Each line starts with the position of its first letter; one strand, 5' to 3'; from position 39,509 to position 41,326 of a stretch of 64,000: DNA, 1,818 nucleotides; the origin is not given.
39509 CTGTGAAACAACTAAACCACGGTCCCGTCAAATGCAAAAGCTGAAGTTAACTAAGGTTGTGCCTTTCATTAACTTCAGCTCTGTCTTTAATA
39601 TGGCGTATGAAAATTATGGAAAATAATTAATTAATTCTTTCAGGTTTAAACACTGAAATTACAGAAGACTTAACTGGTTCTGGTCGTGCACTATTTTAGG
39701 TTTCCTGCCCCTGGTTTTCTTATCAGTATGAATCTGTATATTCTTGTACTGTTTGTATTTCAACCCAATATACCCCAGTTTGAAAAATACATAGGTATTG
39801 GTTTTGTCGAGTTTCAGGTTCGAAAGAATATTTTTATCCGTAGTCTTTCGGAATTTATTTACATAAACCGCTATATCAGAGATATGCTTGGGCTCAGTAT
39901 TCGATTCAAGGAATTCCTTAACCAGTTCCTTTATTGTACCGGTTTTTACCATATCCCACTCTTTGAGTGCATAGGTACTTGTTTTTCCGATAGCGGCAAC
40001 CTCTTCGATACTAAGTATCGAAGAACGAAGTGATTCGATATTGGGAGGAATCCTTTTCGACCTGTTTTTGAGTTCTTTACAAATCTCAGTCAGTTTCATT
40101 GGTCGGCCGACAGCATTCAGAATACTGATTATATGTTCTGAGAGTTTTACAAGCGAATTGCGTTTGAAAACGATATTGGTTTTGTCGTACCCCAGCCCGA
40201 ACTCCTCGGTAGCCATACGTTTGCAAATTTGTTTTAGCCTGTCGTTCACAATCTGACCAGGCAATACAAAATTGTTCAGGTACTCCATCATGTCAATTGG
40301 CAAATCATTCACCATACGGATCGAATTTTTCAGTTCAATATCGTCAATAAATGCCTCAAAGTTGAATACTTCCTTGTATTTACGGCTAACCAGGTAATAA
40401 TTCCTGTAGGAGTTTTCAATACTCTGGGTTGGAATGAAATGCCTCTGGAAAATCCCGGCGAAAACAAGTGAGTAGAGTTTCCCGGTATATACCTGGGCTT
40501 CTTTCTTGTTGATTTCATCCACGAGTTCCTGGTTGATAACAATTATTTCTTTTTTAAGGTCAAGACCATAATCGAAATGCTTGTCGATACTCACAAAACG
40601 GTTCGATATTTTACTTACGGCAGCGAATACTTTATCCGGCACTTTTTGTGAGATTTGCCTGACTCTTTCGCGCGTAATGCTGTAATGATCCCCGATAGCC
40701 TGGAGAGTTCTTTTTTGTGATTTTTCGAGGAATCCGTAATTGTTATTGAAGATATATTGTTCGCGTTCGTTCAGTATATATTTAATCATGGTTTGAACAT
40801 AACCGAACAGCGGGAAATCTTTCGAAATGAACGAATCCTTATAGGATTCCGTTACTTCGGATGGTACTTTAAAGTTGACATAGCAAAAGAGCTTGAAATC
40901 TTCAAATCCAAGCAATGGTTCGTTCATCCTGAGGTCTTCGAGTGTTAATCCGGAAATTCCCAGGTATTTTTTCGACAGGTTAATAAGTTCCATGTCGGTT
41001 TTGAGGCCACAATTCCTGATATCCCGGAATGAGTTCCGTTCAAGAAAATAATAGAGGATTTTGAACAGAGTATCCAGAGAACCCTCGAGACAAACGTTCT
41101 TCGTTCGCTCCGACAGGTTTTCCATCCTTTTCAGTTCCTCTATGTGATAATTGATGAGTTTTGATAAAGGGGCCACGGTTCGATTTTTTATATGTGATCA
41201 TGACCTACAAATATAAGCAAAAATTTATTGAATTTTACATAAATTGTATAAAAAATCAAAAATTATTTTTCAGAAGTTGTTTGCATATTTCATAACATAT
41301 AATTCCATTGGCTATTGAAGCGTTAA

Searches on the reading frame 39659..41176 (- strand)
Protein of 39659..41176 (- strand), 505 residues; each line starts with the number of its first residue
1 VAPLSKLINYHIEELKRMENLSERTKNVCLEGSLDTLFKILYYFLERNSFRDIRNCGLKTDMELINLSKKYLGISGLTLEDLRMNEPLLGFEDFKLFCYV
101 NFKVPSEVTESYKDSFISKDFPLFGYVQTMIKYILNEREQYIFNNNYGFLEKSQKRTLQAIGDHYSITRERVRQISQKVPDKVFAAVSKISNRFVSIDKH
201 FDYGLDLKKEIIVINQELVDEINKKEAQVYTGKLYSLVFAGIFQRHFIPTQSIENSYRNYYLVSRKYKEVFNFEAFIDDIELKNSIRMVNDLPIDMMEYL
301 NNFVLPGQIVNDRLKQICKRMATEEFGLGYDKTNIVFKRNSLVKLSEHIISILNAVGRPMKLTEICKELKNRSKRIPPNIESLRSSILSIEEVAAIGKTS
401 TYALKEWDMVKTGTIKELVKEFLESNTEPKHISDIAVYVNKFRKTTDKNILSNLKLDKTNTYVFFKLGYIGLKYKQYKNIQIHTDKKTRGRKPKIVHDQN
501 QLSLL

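Call 51: search_protein_families(library=pfam, max_evalue=0.001, proteins=[window:39659-41176:-])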
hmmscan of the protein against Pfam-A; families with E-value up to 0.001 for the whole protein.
window:39659-41176:- (505 aa): 1 family
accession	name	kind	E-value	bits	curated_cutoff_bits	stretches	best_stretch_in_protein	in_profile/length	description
PF04545.22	Sigma70_r4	-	1.9e-06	27.7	24.1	1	135-178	5-43/50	Sigma-70, region 4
